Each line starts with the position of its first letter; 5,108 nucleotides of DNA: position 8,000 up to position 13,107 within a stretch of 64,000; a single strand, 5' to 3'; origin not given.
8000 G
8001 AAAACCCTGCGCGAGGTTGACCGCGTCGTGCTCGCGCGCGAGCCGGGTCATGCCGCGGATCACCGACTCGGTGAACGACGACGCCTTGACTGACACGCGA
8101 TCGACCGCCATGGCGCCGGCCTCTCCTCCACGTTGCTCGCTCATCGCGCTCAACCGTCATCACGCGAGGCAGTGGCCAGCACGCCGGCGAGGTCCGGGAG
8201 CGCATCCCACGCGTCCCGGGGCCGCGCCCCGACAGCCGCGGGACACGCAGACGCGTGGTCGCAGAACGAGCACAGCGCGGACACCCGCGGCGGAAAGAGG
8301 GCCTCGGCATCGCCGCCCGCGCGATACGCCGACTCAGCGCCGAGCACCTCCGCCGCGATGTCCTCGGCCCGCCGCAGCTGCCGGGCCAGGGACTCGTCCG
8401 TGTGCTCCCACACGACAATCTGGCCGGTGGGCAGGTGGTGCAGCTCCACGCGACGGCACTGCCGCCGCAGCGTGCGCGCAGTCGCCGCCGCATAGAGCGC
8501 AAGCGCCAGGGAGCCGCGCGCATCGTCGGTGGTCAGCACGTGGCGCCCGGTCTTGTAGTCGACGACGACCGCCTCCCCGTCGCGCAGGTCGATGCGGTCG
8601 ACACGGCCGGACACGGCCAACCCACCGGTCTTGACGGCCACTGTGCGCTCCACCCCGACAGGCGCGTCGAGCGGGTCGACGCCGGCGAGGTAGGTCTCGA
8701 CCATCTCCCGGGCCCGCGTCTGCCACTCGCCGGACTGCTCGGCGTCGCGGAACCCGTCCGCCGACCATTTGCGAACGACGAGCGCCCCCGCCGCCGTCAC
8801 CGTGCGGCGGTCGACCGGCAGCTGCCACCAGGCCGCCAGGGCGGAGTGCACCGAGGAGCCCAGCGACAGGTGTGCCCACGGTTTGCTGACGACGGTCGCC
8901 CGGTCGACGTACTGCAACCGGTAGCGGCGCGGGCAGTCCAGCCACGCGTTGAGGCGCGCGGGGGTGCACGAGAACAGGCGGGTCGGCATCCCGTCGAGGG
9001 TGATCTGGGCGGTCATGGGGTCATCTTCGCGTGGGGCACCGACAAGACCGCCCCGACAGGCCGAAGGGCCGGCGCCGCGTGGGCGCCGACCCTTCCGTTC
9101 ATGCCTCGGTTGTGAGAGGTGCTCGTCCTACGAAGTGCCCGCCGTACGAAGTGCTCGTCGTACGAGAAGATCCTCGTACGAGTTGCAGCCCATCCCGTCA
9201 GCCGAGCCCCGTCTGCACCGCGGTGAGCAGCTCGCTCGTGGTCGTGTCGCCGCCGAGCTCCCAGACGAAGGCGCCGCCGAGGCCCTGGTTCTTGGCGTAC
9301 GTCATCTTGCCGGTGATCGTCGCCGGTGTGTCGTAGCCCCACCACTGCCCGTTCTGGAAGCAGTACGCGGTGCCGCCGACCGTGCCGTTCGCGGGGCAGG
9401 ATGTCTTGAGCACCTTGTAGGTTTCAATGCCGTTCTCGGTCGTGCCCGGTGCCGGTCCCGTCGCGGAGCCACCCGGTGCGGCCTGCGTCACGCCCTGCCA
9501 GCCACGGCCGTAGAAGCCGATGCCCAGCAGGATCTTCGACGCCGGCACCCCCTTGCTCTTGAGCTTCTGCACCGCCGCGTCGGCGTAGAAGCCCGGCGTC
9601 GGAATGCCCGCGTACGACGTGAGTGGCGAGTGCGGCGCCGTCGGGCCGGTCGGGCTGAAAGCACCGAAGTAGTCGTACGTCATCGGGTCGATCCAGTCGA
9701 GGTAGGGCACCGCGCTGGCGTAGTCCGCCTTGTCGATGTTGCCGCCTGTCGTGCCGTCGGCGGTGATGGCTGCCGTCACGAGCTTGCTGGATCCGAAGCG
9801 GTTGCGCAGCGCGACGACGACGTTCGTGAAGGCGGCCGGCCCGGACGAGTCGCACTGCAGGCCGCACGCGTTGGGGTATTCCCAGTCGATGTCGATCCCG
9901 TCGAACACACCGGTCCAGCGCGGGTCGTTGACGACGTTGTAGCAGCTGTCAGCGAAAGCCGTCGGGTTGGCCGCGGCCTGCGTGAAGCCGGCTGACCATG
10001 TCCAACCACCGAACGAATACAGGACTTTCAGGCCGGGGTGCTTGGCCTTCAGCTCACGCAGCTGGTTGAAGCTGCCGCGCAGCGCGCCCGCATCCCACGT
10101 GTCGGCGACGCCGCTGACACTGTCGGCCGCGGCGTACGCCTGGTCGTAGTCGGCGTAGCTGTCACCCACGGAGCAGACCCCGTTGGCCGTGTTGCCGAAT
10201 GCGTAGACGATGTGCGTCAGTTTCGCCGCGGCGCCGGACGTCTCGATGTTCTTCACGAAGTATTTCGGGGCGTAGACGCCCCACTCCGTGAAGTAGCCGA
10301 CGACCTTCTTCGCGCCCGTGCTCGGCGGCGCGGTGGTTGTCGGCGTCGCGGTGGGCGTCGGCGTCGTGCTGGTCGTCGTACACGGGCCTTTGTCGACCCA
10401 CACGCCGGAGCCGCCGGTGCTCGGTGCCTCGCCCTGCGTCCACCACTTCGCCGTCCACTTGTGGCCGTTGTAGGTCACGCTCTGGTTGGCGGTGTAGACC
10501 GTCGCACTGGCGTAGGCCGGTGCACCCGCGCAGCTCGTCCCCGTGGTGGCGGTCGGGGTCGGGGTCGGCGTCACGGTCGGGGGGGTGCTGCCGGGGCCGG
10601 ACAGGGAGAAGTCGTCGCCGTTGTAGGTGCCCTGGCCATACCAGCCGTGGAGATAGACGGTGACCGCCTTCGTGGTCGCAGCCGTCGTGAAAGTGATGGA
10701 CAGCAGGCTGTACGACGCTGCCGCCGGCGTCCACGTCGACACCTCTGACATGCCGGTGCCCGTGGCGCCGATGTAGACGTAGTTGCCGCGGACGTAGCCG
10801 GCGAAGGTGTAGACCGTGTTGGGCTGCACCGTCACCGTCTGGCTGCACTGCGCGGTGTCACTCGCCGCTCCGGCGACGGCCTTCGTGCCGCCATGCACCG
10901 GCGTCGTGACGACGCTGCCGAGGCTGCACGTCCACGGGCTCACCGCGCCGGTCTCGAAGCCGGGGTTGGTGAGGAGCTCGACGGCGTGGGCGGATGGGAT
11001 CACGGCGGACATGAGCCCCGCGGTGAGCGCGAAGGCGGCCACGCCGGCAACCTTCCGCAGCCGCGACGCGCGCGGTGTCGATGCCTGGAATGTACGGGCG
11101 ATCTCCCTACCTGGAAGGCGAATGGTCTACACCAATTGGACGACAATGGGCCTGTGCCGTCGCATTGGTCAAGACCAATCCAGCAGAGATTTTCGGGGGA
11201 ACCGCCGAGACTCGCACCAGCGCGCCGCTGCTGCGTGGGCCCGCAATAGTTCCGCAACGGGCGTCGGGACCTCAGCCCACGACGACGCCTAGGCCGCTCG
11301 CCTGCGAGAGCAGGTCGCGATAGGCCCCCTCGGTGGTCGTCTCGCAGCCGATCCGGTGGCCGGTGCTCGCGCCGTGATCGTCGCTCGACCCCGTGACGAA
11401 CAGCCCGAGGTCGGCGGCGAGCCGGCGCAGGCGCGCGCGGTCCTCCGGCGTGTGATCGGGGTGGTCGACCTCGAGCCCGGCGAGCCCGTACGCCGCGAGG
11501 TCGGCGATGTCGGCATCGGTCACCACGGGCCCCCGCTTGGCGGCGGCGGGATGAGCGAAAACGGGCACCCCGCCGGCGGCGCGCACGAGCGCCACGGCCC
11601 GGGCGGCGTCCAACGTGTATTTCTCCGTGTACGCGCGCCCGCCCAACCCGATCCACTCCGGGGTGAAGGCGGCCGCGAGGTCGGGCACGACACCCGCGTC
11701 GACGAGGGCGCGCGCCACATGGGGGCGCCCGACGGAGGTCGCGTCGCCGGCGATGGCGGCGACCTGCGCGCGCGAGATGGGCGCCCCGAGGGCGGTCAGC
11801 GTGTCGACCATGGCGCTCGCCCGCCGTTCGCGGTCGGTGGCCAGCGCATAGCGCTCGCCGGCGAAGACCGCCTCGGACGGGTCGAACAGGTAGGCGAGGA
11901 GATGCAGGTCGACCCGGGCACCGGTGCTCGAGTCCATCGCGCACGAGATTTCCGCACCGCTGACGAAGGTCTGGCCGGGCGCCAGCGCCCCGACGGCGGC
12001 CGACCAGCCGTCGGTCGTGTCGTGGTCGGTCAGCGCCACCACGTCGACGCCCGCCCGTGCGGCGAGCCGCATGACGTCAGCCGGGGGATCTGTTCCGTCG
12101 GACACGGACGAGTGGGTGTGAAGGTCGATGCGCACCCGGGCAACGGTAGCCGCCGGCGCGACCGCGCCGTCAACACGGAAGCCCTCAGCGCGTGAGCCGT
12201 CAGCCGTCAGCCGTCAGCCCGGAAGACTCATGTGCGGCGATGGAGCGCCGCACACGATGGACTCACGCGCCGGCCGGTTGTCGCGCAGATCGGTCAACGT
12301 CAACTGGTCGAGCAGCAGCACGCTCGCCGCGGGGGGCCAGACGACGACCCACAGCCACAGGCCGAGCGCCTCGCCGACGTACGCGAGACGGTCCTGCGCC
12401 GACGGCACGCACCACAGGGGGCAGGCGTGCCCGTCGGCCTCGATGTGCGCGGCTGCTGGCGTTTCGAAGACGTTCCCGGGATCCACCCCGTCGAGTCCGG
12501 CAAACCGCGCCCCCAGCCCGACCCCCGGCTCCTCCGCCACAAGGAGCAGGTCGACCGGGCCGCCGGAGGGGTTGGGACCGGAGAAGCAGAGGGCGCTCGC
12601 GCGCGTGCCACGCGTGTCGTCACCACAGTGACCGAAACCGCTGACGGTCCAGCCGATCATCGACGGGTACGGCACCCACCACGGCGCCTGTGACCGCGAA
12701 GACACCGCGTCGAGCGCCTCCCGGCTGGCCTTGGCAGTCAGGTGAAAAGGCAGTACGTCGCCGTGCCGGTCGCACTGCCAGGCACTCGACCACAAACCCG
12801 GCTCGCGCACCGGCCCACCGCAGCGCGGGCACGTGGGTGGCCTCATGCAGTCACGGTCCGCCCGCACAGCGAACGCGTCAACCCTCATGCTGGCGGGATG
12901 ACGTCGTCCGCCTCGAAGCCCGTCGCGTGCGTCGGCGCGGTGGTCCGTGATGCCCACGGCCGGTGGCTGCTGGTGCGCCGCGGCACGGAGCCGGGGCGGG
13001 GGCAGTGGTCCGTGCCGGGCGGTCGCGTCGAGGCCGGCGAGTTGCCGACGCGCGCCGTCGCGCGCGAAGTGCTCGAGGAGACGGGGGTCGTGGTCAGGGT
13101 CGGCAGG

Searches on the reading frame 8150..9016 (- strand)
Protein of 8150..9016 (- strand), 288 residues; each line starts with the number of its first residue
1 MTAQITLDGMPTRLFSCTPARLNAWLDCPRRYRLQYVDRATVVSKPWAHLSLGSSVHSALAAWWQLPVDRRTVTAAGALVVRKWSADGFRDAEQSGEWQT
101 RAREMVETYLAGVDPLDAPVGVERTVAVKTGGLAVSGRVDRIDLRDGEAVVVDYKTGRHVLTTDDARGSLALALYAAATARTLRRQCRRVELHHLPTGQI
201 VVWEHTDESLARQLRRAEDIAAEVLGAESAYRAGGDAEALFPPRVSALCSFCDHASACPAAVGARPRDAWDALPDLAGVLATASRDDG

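Call 7: search_protein_families(library=pfam, proteins=[window:8150-9016:-])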
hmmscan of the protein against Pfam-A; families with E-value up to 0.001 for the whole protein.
window:8150-9016:- (288 aa): 1 family
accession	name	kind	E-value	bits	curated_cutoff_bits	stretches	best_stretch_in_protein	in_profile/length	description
PF12705.13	PDDEXK_1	-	1.3e-31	110.9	22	1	18-259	3-247/247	PD-(D/E)XK nuclease superfamily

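Call 69: search_protein_families(library=ncbifam, proteins=[window:8150-9016:-], max_evalue=0.00001)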
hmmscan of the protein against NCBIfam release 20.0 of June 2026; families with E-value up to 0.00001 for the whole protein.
window:8150-9016:- (288 aa): 4 families
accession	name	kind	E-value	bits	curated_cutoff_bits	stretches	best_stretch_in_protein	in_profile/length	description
TIGR03623.1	TIGR03623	subfamily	4.2e-09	35.2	299.6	1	121-180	723-785/876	probable DNA repair protein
TIGR00372.1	cas4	equivalog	4.2e-07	30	65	0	119-220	52-150/180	CRISPR-associated protein Cas4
TIGR02786.1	addB_alphas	equivalog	1e-06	27.2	486.5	1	44-178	782-926/1024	double-strand break repair protein AddB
TIGR02784.1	addA_alphas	equivalog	2.4e-06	26.2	860.75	1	44-165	977-1097/1138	double-strand break repair helicase AddA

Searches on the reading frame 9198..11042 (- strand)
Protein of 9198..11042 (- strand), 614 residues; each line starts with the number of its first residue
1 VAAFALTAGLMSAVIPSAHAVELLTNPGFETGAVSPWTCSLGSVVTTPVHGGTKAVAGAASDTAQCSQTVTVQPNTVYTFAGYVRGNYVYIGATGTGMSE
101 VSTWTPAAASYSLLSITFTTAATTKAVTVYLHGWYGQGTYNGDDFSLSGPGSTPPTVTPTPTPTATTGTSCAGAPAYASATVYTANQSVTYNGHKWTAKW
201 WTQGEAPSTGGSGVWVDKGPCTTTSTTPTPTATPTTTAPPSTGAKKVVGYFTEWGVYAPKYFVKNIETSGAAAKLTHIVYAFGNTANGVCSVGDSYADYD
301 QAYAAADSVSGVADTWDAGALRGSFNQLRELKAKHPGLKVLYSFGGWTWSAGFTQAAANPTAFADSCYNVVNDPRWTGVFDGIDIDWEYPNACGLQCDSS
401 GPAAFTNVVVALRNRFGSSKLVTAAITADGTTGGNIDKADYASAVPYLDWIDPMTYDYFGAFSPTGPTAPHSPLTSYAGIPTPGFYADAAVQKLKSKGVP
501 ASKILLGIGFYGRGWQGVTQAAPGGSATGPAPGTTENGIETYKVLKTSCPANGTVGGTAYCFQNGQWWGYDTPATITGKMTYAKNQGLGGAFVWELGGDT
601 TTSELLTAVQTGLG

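Call 7: search_protein_families(library=pfam, proteins=[window:9198-11042:-])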
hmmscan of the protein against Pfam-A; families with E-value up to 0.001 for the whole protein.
window:9198-11042:- (614 aa): 3 families
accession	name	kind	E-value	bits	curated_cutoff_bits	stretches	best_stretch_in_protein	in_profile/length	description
PF00704.34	Glyco_hydro_18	-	4e-74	250.6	29.6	1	246-599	1-317/317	Glycosyl hydrolases family 18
PF02018.23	CBM_4_9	-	2e-11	44.8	25.9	1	22-134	2-133/136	Carbohydrate binding domain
PF02839.19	CBM_5_12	-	1.3e-07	32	26.2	1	176-215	1-43/44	Carbohydrate-binding module family 5/12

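Call 12: find_encoding_contigs(protein=window:9198-11012:-, flank=10000, max_places=6)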
Protein window:9198-11012:- (604 aa): no gene with exactly this product is on record in the collection.

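Call 13: find_encoding_contigs(protein=window:9198-11042:-, flank=10000, max_places=6)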
Protein window:9198-11042:- (614 aa): no gene with exactly this product is on record in the collection.

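Call 17: find_related_loci(query=window:9198-11042:-, collection=genome_contigs, flank=6000)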
Query window:9198-11042:- (614 aa) in genome_contigs; peptide patterns used: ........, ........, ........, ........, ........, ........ (x = any residue, [..] = any of these).
599 stretches matched a pattern (row limit reached: there are more); 584 encode a relative of the query (tblastn E <= 1e-3); the best 80 are kept; 80 distinct loci.
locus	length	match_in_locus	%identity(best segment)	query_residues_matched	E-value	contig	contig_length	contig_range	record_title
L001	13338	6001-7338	69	177-613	0e+0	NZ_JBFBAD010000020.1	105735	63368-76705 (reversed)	Actinoplanes sp. NPDC051411 NPDC051411_128_G1.ctg-0020, whole genome shotgun sequence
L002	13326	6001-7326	69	182-614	0e+0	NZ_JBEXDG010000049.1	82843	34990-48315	Dactylosporangium sp. NPDC005555 NPDC005555_21_G2.ctg-0049, whole genome shotgun sequence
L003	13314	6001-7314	68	182-613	0e+0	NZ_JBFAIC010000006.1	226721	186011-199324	Dactylosporangium sp. NPDC050688 NPDC050688_295_D8.ctg-0006, whole genome shotgun sequence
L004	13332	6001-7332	68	177-613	0e+0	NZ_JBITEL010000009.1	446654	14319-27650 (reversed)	Actinoplanes sp. NPDC051343 NPDC051343_128_F3.ctg-0009, whole genome shotgun sequence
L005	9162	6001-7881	56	1-614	0e+0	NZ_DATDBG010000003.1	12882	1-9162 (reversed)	MAG: Streptomyces sp. isolate SMAG_U116 k141_1943545, whole genome shotgun sequence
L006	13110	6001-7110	78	245-614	0e+0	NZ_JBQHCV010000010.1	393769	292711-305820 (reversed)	Nonomuraea sp. H19 H19_scaffold10, whole genome shotgun sequence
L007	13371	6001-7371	66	177-613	0e+0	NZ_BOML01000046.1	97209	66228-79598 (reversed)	Paractinoplanes durhamensis strain NBRC 14914 sequence046, whole genome shotgun sequence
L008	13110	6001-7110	77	245-614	0e+0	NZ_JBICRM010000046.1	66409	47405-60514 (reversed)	Nonomuraea sp. M3C6 M3C6_contig_46, whole genome shotgun sequence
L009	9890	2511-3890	65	174-610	0e+0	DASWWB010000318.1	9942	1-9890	MAG TPA_asm: Herpetosiphonaceae bacterium isolate SMAG_U3645 k141_718905, whole genome shotgun sequence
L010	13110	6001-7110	77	245-614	0e+0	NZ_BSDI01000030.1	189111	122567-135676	Phytohabitans aurantiacus strain RD004123 sequence030, whole genome shotgun sequence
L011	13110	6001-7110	76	245-614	0e+0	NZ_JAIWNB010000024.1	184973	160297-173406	Nonomuraea aurantiaca strain NEAU-L178 Scaffold24, whole genome shotgun sequence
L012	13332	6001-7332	68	182-613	0e+0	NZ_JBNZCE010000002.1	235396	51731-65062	Actinoplanes sp. G11-F43 G11-F43scaffold2, whole genome shotgun sequence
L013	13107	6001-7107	75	246-614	0e+0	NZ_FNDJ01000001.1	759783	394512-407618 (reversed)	Nonomuraea jiangxiensis strain CGMCC 4.6533, whole genome shotgun sequence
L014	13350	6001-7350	65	177-614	0e+0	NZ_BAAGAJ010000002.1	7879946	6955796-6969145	Krasilnikovia sp. MM14-A1259 sequence2, whole genome shotgun sequence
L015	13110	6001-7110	75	245-614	0e+0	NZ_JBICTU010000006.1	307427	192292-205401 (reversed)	Sphaerisporangium sp. NPDC049003 NPDC049003_81_B10.ctg-0006, whole genome shotgun sequence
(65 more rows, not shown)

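Call 20: find_homologous_proteins(query=window:9198-11042:-, max_evalue=1e-50)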
Query window:9198-11042:- (614 aa): 7170 proteins with E <= 1e-50 among 8000 candidates; the best 120 are listed.
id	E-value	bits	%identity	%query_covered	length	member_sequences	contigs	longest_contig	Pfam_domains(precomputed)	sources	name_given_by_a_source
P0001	0.0e+0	1384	100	100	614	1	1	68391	PF02839.20,PF02018.24,PF00704.35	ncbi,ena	-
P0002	0.0e+0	1114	78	99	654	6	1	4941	PF02839.20,PF02018.24,PF00704.35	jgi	jgi:chitinase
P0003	0.0e+0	1032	73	99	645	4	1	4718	PF02839.20,PF02018.24,PF00704.35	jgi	jgi:chitinase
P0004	3.9e-281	952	67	99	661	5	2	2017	PF02839.20,PF02018.24,PF00704.35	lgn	-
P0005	4.3e-263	893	78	60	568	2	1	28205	PF02018.24,PF00704.35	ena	-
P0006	6.5e-232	790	73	61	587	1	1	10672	PF02018.24,PF00704.35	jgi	jgi:chitinase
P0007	7.5e-231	786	-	-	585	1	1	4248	PF02018.24,PF00704.35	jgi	jgi:chitinase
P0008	3.1e-230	784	74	61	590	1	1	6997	PF02018.24,PF00704.35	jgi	jgi:chitinase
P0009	6.4e-230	783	73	60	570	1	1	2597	PF02018.24,PF00704.35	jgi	jgi:chitinase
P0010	6.8e-229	780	73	61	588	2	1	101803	PF02018.24,PF00704.35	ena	-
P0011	3.8e-228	777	74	61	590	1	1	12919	PF02018.24,PF00704.35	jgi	jgi:chitinase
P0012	2.8e-227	774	73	61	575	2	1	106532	PF02018.24,PF00704.35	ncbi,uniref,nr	ncbi:glycosyl hydrolase family 18 protein [Catellatospora sp. KI3]|uniref:glycosyl hydrolase family 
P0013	4.0e-227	774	74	62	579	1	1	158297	PF02018.24,PF00704.35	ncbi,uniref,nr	ncbi:glycosyl hydrolase family 18 protein [Catellatospora sichuanensis]|uniref:glycosyl hydrolase fa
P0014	4.3e-227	774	73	61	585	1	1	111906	PF02018.24,PF00704.35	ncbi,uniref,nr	ncbi:glycosyl hydrolase family 18 protein [Catellatospora tritici]|uniref:glycosyl hydrolase family 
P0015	6.5e-227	773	73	61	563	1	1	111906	PF02018.24,PF00704.35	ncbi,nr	ncbi:carbohydrate binding domain-containing protein [Catellatospora sp. NEAU-YM18]|nr:carbohydrate b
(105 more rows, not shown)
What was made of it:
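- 9198..11042 (-): Chitinase gene of 614 aa: signal peptide, CBM_4_9, CBM_5_12, and a GH18 catalytic domain with the DIDWEYP motif. The 100% identical protein P0001 comes from a 68,391-bp contig (call 20).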

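Call 21: find_encoding_contigs(protein=P0001, flank=3000, max_places=4)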
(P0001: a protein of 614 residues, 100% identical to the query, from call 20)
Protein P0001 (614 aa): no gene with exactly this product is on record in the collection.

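Call 22: find_encoding_contigs(protein=P0002, flank=5000, max_places=4)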
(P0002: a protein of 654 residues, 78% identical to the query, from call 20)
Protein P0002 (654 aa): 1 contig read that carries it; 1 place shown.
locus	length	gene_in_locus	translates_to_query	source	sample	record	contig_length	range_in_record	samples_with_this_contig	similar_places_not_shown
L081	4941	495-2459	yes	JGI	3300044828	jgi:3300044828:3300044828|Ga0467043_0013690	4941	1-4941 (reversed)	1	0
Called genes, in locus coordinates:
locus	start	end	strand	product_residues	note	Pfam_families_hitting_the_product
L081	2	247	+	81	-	?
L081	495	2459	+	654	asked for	PF02018:CBM_4_9, PF02839:CBM_5_12, PF00704:Glyco_hydro_18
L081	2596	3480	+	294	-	PF12705:PDDEXK_1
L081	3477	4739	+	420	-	PF00155:Aminotran_1_2, PF01053:Cys_Met_Meta_PP (weak), PF01041:DegT_DnrJ_EryC1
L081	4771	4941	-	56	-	?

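Call 23: find_encoding_contigs(protein=P0003, flank=5000, max_places=4)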
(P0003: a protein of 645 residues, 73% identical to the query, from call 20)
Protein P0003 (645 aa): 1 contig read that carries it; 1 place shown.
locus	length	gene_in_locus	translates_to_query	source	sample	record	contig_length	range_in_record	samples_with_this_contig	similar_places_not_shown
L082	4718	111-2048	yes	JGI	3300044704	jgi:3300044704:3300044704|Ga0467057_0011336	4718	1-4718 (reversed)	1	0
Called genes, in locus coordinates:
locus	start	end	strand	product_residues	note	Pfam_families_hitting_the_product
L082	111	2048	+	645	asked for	PF02018:CBM_4_9, PF02839:CBM_5_12, PF00704:Glyco_hydro_18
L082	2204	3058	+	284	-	PF12705:PDDEXK_1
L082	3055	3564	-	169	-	PF04978:MST, PF12867:DinB_2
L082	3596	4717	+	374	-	?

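Call 59: find_encoding_contigs(protein=P0005, flank=4000, max_places=3)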
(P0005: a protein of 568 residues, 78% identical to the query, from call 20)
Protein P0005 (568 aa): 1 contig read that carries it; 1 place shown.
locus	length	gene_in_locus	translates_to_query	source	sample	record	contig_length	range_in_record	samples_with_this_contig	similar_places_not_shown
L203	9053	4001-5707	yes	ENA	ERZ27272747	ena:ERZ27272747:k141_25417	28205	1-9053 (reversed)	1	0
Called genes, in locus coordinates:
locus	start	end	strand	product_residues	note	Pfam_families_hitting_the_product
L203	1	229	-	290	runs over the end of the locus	PF00528:BPD_transp_1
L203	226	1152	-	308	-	PF00528:BPD_transp_1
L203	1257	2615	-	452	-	PF01547:SBP_bac_1, PF13416:SBP_bac_8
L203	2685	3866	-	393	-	PF12802:MarR_2 (weak), PF00480:ROK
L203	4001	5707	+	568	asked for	PF02018:CBM_4_9, PF00704:Glyco_hydro_18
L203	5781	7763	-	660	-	PF03190:Thioredox_DsbH, PF13098:Thioredoxin_2 (weak), PF13899:Thioredoxin_7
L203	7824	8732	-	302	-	PF04655:APH_6_hur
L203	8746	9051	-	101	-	?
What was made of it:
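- In L203 a ROK regulator gene lies divergently next to the orthologous chitinase (call 59).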

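Call 63: find_encoding_contigs(protein=P0133, flank=10000, max_places=3)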
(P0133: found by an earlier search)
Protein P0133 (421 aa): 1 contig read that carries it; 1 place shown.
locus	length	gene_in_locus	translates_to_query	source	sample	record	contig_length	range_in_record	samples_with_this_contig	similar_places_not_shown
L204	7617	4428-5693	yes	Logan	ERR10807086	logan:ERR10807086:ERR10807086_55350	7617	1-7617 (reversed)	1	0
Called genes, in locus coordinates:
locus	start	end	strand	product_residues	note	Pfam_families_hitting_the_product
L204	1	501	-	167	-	?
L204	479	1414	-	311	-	PF00528:BPD_transp_1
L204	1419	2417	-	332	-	PF00528:BPD_transp_1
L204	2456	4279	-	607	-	PF00496:SBP_bac_5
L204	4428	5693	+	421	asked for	PF01047:MarR (faint), PF12802:MarR_2 (weak), PF00480:ROK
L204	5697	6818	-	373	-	PF00155:Aminotran_1_2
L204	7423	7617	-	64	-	?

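Call 69: search_protein_families(library=ncbifam, proteins=[window:9198-11042:-], max_evalue=0.00001)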
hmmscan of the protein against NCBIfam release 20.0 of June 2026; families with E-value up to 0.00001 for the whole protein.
window:9198-11042:- (614 aa): 2 families
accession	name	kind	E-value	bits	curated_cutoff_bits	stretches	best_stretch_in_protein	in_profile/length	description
NF052619.1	ChiD_Serratia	equivalog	5e-26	91.7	750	1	273-513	48-277/416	chitinase ChiD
NF033675.1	NTTRR-F1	subfamily_domain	4.7e-06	26.8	70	0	22-81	4-64/155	NTTRR-F1 domain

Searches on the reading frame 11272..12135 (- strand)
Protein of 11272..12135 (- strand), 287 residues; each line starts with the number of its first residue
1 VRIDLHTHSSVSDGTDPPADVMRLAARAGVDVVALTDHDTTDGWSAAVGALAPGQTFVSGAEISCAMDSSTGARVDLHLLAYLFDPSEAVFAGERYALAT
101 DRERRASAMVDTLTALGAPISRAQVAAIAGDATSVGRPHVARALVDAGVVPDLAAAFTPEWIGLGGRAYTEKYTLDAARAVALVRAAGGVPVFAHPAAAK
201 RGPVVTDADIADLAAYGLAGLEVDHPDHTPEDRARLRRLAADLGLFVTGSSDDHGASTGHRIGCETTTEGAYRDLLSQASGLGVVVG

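Call 7: search_protein_families(library=pfam, proteins=[window:11272-12135:-])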
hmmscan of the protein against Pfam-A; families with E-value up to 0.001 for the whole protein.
window:11272-12135:- (287 aa): 1 family
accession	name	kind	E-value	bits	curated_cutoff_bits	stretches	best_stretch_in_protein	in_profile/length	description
PF02811.25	PHP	-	1.1e-06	29.5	26.4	1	4-47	1-46/164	PHP domain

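Call 69: search_protein_families(library=ncbifam, proteins=[window:11272-12135:-], max_evalue=0.00001)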
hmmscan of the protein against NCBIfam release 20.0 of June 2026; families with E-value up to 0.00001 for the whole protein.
window:11272-12135:- (287 aa): 6 families
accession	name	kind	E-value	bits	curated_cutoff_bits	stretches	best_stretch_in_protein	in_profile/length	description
NF041577.1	nside_bi_sphtase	equivalog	2.3e-42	145.1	400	1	2-260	3-256/276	3',5'-nucleoside bisphosphate phosphatase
NF047791.1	RNaseRnm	equivalog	1.4e-31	109.8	375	1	2-258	2-254/275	RNase RNM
NF041661.1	Cycl_ph_dihydrol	equivalog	6.4e-27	94.5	500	1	4-256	1-246/259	phosphoribosyl 1,2-cyclic phosphate 1,2-diphosphodiesterase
NF038032.1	CehA_McbA_metalo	domain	8.4e-14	51.7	80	1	2-64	4-68/315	CehA/McbA family metallohydrolase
NF004981.0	PRK06361.1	equivalog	1.9e-06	27.4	117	1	2-39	1-38/217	histidinol phosphate phosphatase domain-containing protein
NF005928.0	PRK07945.1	equivalog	5.1e-06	26.1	250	1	2-39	99-136/337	PHP domain-containing protein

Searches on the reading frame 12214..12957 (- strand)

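Call 7: search_protein_families(library=pfam, proteins=[window:12214-12957:-])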
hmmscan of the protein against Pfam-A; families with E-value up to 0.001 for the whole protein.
window:12214-12957:- (247 aa): 1 family
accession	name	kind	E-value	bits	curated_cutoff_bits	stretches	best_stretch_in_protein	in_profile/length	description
PF20544.3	DUF6758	-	3.6e-78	262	27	1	41-243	5-208/208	Family of unknown function (DUF6758)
